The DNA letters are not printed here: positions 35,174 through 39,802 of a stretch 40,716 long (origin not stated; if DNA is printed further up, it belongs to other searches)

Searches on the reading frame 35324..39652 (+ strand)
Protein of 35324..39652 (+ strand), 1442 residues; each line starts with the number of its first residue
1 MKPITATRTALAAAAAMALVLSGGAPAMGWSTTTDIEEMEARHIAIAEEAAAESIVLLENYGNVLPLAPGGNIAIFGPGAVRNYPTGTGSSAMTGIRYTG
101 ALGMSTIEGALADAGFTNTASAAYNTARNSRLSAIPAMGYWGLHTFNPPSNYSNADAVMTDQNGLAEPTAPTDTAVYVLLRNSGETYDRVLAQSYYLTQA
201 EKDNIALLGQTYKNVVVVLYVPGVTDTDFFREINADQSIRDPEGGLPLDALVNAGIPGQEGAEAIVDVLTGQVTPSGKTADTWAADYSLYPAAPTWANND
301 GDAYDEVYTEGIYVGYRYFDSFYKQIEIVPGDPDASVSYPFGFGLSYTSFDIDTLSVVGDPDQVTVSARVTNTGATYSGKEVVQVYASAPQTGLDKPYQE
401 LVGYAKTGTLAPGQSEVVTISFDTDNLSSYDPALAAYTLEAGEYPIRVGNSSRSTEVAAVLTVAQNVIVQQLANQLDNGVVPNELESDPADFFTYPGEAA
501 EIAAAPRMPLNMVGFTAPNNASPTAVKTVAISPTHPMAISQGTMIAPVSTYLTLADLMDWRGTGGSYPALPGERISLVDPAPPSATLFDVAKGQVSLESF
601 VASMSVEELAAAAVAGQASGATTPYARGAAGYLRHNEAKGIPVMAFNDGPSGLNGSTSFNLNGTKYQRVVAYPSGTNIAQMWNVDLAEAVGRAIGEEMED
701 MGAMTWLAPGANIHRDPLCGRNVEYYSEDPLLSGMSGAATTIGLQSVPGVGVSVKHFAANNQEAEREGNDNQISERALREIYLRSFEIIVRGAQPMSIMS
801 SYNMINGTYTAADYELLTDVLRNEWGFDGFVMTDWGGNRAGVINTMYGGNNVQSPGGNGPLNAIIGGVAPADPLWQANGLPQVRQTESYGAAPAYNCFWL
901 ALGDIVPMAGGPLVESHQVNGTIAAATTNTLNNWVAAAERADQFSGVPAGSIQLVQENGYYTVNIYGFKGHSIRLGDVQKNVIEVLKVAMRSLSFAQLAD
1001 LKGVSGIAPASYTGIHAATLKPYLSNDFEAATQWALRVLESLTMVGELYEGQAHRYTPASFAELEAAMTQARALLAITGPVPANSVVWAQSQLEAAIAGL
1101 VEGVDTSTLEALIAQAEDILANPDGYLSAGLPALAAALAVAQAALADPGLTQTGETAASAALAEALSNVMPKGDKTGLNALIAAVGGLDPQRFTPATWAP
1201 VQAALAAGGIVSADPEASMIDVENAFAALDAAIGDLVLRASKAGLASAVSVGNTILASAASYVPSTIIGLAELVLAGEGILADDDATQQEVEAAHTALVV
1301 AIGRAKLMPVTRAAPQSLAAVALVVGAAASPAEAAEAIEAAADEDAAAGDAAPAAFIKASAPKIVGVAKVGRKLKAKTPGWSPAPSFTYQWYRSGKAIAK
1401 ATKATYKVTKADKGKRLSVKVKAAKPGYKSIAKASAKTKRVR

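Call 53: search_protein_families(library=ncbifam, proteins=[window:35324-39652:+], max_evalue=1e-10)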
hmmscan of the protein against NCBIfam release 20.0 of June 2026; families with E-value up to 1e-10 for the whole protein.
window:35324-39652:+ (1442 aa): 7 families
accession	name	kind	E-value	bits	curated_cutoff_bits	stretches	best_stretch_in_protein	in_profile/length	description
NF041610.1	alph_arabinopyran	equivalog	5e-115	385.4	1300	2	632-855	19-242/738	exo-alpha-(1->6)-L-arabinopyranosidase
NF052330.1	BetGlucosiCelf0468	equivalog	1.6e-74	251.6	1300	2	640-861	30-248/817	beta-d-glucosidase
NF052329.1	XyloArabinsidase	equivalog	3.6e-59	200.6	1050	2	666-836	105-275/750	beta-xylosidase/alpha-l-arabinosidase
NF041776.1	xylosidase_Xyl3A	equivalog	2.4e-51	174.6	1250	2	248-458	658-842/846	xylan 1,4-beta-xylosidase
NF011678.0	PRK15098.1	equivalog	3.7e-47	161.2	666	2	34-456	374-758/765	beta-glucosidase BglX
NF041579.1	betaxyl_Flavo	equivalog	5.2e-39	134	1350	2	636-846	60-266/716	beta-xylosidase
NF052331.1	Bet13-16Glucosase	equivalog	5.1e-38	130.7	1330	2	668-836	92-265/750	exo-beta-d-1,3/1,6-glucosidase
